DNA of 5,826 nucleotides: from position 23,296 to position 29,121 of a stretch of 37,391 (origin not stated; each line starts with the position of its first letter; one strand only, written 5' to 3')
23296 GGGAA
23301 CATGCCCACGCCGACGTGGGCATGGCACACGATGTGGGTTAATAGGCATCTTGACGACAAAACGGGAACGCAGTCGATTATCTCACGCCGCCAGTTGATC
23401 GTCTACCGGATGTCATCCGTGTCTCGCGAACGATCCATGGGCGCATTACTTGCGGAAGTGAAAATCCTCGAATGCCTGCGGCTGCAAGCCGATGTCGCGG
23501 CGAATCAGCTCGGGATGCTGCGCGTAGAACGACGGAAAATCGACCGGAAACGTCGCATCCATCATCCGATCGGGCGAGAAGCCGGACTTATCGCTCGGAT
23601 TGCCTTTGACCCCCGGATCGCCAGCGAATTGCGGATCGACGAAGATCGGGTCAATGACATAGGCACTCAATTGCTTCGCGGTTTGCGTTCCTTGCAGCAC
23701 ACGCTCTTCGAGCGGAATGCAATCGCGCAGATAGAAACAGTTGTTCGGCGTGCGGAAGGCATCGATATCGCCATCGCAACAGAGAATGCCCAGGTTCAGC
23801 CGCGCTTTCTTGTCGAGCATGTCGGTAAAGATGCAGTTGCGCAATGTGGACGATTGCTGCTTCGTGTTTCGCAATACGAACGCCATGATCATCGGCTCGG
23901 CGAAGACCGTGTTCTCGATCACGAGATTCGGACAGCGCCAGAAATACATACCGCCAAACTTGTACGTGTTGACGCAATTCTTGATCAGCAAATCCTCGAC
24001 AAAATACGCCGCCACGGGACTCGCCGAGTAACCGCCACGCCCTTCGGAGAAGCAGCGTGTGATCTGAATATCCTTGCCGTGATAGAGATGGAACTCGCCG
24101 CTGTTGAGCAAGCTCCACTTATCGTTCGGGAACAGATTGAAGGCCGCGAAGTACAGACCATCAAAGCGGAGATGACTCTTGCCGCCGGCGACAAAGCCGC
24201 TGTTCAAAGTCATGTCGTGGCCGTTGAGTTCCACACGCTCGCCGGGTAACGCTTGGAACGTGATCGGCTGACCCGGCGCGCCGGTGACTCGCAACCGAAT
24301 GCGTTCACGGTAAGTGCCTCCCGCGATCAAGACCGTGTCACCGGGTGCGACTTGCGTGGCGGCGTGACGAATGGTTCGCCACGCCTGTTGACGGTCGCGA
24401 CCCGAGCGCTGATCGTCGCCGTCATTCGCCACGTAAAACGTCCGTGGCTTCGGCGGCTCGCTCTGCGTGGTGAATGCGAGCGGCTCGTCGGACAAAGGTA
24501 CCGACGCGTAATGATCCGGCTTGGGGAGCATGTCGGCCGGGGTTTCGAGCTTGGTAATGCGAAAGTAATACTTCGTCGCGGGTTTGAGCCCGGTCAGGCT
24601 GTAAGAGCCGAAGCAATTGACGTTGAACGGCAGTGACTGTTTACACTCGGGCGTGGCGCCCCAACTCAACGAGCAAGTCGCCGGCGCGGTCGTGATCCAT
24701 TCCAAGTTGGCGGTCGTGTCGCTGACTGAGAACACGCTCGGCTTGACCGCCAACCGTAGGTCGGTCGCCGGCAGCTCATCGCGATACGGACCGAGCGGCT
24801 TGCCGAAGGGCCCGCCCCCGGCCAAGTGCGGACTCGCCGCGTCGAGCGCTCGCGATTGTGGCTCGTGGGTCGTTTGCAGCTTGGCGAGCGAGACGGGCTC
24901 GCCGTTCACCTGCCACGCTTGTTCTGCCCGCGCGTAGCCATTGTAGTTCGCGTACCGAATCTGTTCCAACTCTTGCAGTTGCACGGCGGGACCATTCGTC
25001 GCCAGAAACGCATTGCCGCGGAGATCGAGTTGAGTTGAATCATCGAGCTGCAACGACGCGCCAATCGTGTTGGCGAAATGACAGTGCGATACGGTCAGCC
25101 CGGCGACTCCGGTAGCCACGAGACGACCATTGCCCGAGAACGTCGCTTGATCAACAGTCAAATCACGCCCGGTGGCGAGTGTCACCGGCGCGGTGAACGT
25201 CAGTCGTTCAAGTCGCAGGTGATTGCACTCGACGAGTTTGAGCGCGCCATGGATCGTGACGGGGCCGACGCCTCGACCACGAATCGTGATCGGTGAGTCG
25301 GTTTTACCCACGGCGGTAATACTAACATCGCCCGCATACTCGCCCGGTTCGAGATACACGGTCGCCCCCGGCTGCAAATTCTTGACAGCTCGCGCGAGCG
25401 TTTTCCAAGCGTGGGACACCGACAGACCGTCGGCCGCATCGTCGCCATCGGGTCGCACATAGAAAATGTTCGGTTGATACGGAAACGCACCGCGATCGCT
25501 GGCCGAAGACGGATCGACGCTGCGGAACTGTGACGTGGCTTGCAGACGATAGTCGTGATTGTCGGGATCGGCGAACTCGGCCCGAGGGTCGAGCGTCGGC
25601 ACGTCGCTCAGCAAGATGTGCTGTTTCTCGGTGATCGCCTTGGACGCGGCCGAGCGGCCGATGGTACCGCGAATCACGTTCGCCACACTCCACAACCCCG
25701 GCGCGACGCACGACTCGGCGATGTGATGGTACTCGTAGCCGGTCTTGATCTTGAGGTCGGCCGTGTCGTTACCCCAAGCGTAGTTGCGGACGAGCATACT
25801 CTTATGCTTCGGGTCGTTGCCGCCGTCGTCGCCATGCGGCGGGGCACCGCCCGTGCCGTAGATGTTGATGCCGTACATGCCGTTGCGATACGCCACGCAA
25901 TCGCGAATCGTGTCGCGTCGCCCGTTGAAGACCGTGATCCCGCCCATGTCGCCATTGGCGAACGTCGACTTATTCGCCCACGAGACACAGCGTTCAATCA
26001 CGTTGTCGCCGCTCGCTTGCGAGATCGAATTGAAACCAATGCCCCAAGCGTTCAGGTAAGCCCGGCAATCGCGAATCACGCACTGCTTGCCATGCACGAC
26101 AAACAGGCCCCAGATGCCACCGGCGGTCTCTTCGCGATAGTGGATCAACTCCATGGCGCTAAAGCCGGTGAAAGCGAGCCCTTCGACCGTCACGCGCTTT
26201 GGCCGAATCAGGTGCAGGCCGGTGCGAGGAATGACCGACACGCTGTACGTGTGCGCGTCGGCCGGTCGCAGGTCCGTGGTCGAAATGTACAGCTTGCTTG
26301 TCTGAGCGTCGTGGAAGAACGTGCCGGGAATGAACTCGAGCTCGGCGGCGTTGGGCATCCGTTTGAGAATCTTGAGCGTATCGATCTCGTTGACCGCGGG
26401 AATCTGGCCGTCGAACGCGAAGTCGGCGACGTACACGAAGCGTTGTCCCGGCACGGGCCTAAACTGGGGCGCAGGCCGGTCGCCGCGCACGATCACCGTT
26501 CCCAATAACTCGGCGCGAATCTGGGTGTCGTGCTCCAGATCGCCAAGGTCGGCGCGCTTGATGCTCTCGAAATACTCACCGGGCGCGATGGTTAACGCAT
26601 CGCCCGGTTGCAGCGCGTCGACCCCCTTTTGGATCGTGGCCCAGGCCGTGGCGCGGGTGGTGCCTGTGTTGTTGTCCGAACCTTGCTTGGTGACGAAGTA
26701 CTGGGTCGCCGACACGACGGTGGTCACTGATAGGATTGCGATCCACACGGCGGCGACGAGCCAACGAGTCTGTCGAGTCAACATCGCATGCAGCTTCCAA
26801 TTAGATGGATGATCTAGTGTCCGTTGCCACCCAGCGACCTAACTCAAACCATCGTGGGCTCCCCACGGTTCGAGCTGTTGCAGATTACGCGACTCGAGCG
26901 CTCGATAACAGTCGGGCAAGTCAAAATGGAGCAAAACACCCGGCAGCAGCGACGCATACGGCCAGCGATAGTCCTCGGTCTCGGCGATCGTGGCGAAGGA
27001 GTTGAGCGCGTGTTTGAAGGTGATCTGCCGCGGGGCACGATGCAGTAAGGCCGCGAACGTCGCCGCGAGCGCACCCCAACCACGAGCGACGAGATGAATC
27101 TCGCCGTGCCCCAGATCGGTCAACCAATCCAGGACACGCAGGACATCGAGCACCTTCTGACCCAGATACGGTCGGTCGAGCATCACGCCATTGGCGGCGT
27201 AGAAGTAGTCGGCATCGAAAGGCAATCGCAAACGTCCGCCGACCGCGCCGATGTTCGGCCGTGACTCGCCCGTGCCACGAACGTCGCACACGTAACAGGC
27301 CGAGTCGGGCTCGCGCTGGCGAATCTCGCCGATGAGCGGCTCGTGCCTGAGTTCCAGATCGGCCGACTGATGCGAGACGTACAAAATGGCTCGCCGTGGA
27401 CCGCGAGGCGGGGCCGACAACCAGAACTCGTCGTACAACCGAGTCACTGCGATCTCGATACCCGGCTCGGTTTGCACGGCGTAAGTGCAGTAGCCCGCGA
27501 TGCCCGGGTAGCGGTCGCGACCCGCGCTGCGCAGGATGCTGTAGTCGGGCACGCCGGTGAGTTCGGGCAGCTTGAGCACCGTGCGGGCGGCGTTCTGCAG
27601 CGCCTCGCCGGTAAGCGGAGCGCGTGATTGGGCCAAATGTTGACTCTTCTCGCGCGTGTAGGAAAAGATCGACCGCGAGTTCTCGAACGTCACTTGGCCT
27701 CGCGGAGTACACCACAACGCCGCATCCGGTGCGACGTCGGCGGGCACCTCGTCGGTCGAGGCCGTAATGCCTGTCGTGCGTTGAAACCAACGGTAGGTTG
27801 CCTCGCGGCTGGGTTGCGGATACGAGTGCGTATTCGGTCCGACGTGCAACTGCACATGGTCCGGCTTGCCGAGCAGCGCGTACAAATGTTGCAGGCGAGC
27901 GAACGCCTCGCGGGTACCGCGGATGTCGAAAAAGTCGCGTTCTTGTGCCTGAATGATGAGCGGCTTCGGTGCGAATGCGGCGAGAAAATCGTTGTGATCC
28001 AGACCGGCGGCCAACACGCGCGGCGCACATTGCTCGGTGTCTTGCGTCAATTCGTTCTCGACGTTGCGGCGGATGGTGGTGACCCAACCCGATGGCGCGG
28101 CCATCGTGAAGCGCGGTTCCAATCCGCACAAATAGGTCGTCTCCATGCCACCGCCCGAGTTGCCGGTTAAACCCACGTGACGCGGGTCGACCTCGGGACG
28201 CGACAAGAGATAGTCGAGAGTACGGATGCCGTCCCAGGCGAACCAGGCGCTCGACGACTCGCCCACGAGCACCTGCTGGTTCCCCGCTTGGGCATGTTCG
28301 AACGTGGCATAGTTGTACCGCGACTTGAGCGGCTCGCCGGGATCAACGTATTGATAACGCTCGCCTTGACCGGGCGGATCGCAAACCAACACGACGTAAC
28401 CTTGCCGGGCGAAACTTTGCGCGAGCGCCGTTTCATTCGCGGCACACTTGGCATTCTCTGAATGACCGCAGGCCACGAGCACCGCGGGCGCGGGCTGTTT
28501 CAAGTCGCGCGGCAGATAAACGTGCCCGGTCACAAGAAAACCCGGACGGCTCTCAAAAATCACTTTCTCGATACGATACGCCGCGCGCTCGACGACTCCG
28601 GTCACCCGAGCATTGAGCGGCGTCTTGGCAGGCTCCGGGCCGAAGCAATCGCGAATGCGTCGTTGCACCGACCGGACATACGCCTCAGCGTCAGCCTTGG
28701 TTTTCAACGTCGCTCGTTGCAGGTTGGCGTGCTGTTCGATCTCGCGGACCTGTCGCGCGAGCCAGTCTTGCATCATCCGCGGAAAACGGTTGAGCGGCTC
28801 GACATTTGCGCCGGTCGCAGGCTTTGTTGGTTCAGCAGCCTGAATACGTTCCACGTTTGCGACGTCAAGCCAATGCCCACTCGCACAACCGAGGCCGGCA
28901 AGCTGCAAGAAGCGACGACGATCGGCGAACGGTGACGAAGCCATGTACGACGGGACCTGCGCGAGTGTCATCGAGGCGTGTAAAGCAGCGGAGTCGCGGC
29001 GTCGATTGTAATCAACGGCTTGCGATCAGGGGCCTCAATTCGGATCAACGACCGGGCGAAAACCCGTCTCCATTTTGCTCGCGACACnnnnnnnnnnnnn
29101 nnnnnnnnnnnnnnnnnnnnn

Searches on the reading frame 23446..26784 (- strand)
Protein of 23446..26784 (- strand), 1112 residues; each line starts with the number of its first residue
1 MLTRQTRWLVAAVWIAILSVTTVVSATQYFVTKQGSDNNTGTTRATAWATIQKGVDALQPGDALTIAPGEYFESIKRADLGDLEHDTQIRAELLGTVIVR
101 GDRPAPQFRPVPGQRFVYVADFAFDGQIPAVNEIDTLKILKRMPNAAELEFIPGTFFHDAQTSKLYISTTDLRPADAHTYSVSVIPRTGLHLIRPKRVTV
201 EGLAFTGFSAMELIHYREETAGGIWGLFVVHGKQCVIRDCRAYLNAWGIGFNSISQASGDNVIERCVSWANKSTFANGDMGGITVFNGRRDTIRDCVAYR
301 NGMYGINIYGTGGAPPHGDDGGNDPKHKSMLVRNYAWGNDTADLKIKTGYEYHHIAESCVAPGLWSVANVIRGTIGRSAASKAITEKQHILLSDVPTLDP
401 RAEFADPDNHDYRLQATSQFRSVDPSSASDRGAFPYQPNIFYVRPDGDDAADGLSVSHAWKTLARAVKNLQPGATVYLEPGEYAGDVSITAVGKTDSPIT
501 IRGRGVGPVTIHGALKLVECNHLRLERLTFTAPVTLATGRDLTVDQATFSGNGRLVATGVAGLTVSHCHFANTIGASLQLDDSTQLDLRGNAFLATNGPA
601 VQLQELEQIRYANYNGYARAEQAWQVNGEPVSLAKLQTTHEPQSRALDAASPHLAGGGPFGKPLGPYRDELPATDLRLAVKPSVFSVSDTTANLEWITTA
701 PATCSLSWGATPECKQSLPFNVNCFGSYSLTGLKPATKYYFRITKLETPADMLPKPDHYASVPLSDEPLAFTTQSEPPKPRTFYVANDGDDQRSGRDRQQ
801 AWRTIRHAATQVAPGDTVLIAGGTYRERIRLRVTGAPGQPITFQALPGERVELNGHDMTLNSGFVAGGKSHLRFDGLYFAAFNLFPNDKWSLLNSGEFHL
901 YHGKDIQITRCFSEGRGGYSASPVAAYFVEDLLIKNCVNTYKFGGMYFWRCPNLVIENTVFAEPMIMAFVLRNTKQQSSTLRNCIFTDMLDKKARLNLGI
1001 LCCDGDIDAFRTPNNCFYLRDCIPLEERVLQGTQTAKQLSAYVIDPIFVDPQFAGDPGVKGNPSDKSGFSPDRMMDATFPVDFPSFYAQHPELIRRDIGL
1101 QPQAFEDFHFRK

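Call 5: search_protein_families(library=pfam, proteins=[window:23446-26784:-], max_evalue=0.01)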
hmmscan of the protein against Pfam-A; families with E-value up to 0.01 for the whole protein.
window:23446-26784:- (1112 aa): 4 families
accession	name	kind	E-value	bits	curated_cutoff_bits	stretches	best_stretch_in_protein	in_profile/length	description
PF13229.12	Beta_helix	-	9.9e-17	61.4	25.9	2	226-313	71-149/158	Right handed beta helix region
PF14592.12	Chondroitinas_B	-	4.6e-13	49.4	24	2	461-531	5-77/426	Chondroitinase B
PF07602.17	DUF1565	-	1.6e-08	34.7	20.3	0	34-75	2-42/257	Protein of unknown function (DUF1565)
PF05048.19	NosD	-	0.0001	22.2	23.6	0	226-310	62-135/212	Periplasmic copper-binding protein (NosD)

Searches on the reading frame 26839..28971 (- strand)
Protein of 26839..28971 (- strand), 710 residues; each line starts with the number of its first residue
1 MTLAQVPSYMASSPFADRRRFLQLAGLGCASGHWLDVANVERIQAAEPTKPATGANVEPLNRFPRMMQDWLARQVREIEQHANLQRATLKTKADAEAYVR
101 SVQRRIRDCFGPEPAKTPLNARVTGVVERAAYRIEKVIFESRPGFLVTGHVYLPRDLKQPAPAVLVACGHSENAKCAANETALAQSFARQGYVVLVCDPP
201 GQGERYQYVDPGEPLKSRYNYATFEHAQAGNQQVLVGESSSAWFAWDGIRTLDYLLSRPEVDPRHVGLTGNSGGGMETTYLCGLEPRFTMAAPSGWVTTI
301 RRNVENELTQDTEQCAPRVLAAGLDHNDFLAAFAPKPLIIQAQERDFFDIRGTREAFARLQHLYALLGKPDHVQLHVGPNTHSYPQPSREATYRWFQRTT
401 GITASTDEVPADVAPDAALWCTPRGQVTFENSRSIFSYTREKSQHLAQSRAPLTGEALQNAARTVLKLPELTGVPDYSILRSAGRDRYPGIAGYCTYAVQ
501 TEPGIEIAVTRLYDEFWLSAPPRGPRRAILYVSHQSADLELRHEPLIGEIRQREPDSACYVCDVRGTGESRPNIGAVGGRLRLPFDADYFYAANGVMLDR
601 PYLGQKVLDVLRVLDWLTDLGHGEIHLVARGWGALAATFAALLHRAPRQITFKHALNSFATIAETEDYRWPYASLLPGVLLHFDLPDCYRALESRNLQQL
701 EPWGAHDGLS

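Call 5: search_protein_families(library=pfam, proteins=[window:26839-28971:-], max_evalue=0.01)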
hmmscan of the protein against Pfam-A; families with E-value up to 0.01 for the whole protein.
window:26839-28971:- (710 aa): 7 families
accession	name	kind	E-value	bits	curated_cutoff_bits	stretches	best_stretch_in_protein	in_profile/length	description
PF12715.13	Abhydrolase_7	-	2.7e-07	30.6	21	1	123-377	76-339/388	Abhydrolase family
PF05448.18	AXE1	-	6e-06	25.7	21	1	134-293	56-205/321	Acetyl xylan esterase (AXE1)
PF12697.13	Abhydrolase_6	-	0.00011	23.4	26.3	0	185-379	21-178/217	Alpha/beta hydrolase family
PF00326.27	Peptidase_S9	-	0.00014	21.8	22.6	0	247-303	47-104/213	Prolyl oligopeptidase family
PF02129.25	Peptidase_S15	-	0.00033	20.9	23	1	148-272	6-103/262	X-Pro dipeptidyl-peptidase (S15 family)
PF22244.2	GCE_fung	-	0.0047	17.2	27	0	242-293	82-134/231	Glucuronyl esterase, fungi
PF00561.26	Abhydrolase_1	-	0.0096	16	25.8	0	558-648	29-92/245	alpha/beta hydrolase fold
